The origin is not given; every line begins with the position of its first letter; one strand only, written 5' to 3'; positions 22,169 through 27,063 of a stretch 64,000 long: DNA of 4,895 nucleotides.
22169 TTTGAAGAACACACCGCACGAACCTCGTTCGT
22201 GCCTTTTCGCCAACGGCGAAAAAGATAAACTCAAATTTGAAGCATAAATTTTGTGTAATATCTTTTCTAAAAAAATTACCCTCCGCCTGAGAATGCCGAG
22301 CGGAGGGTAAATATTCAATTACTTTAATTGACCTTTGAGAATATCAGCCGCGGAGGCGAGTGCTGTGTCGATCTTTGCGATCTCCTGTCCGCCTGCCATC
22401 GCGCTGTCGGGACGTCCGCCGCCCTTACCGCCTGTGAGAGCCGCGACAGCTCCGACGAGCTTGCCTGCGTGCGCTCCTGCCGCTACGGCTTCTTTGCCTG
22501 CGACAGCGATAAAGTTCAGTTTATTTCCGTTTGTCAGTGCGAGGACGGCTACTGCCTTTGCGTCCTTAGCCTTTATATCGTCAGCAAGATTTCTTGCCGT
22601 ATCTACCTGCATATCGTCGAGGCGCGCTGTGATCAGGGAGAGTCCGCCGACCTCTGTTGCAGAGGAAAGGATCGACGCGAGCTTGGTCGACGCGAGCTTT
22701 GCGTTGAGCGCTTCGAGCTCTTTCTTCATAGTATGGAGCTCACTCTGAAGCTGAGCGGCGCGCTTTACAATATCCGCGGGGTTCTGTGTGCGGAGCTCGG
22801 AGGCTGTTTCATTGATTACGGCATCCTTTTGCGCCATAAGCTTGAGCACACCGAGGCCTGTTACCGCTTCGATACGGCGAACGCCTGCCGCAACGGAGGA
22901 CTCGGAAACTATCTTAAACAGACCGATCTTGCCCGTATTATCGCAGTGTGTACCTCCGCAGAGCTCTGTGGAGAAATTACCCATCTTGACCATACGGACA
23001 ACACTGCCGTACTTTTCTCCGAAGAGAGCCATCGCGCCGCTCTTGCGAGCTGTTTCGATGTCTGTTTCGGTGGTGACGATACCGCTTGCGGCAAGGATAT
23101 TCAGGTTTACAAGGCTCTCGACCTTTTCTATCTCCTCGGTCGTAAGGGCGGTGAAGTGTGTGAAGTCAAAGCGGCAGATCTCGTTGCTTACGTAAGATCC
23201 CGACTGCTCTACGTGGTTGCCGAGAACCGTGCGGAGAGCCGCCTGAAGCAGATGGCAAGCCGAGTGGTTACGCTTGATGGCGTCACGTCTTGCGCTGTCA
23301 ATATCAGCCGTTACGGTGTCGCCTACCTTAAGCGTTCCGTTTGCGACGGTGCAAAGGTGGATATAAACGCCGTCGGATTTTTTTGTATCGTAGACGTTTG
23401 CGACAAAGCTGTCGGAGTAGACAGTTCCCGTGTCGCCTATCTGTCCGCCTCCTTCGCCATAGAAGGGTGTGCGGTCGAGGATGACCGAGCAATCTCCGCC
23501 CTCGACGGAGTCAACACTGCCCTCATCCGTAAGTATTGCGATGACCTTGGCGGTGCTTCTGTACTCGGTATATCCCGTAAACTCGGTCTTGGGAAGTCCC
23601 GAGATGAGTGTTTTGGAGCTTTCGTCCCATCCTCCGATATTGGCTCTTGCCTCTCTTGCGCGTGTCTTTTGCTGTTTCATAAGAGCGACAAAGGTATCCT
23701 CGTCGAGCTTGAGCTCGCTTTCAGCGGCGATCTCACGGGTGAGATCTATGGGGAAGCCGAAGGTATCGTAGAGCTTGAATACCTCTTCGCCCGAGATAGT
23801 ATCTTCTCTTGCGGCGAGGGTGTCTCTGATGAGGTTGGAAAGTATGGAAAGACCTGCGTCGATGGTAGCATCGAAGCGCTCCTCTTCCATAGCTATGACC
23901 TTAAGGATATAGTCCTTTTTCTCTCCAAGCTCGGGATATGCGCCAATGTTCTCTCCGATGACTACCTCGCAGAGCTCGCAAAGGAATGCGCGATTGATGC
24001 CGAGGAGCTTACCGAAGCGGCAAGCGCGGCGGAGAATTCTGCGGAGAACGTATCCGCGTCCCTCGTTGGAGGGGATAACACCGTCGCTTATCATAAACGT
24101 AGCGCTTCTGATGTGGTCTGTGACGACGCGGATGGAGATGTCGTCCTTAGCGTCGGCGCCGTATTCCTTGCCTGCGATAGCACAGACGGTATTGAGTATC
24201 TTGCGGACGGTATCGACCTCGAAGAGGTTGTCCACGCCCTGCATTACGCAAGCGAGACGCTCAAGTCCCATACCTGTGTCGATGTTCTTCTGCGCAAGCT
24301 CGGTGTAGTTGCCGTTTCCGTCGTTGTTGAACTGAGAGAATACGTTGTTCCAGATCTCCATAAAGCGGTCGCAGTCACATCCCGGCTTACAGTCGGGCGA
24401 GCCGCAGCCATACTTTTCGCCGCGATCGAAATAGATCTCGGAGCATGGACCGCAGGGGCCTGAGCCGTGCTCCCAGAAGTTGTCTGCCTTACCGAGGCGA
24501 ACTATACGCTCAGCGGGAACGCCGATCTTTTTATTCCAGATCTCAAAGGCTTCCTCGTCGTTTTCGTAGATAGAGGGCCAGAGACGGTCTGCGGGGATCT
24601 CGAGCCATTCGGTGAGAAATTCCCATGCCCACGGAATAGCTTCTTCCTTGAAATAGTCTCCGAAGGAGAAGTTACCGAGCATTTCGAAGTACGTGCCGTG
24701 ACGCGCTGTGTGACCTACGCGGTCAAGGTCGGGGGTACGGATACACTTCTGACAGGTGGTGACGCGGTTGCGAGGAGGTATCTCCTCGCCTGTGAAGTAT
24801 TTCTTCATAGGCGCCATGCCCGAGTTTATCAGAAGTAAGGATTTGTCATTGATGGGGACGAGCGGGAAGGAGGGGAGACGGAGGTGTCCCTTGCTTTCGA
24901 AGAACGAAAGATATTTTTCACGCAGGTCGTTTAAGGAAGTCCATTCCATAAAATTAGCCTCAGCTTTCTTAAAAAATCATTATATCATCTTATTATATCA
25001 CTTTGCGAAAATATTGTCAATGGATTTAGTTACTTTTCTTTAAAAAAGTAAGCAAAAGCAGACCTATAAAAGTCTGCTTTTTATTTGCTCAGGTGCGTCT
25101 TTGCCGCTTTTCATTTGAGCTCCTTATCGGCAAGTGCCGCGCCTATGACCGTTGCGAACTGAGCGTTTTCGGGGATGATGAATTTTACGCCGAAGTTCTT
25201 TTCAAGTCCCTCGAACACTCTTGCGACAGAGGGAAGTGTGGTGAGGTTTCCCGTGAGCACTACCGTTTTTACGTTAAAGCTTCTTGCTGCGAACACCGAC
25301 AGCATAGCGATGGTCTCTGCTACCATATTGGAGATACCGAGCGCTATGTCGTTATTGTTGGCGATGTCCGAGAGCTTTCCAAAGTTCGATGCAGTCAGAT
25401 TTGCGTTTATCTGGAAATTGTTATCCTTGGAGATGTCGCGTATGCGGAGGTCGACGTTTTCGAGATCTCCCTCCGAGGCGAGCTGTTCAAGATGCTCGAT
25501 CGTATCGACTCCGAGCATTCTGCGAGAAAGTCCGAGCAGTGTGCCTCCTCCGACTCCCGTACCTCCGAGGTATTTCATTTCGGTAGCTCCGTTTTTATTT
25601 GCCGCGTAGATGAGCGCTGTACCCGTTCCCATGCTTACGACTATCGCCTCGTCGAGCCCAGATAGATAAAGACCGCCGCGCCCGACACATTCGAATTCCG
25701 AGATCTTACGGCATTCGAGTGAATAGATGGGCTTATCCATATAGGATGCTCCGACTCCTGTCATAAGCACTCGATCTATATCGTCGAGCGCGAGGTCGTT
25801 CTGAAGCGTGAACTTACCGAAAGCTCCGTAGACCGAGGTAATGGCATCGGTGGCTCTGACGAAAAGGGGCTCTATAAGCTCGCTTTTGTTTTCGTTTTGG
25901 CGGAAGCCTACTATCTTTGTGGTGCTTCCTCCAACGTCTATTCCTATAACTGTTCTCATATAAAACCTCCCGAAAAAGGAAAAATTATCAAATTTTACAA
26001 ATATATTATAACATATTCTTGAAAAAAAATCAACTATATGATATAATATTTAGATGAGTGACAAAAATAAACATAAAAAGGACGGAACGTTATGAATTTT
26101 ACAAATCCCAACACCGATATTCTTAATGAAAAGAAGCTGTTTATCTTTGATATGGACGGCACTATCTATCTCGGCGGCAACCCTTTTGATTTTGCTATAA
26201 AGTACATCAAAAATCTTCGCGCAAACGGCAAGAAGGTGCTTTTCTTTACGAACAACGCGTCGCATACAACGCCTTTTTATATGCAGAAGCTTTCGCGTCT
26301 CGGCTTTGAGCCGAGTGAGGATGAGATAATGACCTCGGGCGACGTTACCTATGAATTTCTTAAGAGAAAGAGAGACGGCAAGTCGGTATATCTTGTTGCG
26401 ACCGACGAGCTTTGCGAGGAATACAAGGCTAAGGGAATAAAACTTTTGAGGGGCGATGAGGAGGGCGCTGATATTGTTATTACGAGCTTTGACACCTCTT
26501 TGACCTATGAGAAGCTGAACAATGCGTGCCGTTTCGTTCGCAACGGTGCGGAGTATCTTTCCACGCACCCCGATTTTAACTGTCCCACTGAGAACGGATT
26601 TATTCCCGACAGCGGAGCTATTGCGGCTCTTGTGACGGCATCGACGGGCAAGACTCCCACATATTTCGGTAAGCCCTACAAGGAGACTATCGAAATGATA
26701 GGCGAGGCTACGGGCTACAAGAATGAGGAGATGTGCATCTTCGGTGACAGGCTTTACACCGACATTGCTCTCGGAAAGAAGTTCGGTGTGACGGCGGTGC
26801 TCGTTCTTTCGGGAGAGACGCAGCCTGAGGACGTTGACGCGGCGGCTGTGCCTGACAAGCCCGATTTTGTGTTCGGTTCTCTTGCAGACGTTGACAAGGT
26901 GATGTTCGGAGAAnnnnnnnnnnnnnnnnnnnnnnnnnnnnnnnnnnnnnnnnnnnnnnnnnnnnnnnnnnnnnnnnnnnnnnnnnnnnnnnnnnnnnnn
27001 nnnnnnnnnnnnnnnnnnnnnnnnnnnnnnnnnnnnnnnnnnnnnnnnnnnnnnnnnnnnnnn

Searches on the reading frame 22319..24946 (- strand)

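Call 12: search_protein_families(library=pfam, proteins=[window:22319-24946:-], max_evalue=0.001)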
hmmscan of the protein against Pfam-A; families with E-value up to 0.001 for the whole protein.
window:22319-24946:- (875 aa): 3 families
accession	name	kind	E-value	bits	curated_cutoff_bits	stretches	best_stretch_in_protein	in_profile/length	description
PF01411.24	tRNA-synt_2c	-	4.5e-199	663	30.3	1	8-552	2-551/552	tRNA synthetases class II (A)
PF07973.19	tRNA_SAD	-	8.1e-20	71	24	1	650-693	1-44/44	Threonyl and Alanyl tRNA synthetase second additional domain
PF02272.25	DHHA1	-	6.1e-12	46.3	25.9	1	770-871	3-101/102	DHHA1 domain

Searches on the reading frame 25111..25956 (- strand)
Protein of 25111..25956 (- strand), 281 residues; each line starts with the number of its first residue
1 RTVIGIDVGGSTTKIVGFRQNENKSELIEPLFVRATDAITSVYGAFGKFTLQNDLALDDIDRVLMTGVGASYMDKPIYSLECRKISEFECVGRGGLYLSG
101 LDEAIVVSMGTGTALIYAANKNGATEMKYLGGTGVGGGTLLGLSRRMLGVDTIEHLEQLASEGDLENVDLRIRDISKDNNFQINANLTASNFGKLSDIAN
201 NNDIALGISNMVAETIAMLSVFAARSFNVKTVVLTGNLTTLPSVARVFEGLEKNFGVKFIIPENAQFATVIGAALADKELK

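Call 12: search_protein_families(library=pfam, proteins=[window:25111-25956:-], max_evalue=0.001)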
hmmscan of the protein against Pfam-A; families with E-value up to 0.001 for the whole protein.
window:25111-25956:- (281 aa): 2 families
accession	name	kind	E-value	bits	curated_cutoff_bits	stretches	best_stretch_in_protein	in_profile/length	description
PF03630.20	Fumble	-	1e-21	78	28.5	1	105-238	150-292/334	Fumble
PF01869.26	BcrAD_BadFG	-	5.2e-14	52.8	31.5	1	4-275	1-269/271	BadF/BadG/BcrA/BcrD ATPase family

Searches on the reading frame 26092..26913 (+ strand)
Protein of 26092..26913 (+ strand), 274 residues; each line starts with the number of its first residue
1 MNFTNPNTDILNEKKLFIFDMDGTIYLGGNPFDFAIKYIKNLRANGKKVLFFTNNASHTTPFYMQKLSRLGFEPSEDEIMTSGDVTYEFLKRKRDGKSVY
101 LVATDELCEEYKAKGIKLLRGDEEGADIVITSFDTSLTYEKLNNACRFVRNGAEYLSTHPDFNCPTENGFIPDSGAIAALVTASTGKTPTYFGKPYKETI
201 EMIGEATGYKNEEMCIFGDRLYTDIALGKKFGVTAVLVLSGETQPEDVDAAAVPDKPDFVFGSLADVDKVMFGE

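Call 12: search_protein_families(library=pfam, proteins=[window:26092-26913:+], max_evalue=0.001)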
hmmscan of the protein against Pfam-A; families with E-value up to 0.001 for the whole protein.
window:26092-26913:+ (274 aa): 5 families
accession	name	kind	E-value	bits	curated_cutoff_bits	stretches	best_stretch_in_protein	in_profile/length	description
PF13344.12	Hydrolase_6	-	4.4e-27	94.5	27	1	17-117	1-101/101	Haloacid dehalogenase-like hydrolase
PF13242.12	Hydrolase_like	-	6.3e-17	61.7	22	1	192-266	2-74/75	HAD-hyrolase-like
PF00702.32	Hydrolase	-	1.5e-09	38.9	26.4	1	15-232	2-191/191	haloacid dehalogenase-like hydrolase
PF13419.12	HAD_2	-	6.6e-06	26.8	23.8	0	186-238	127-178/178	Haloacid dehalogenase-like hydrolase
PF14162.11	YozD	-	0.00058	20.6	27.5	0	61-92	15-46/56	YozD-like protein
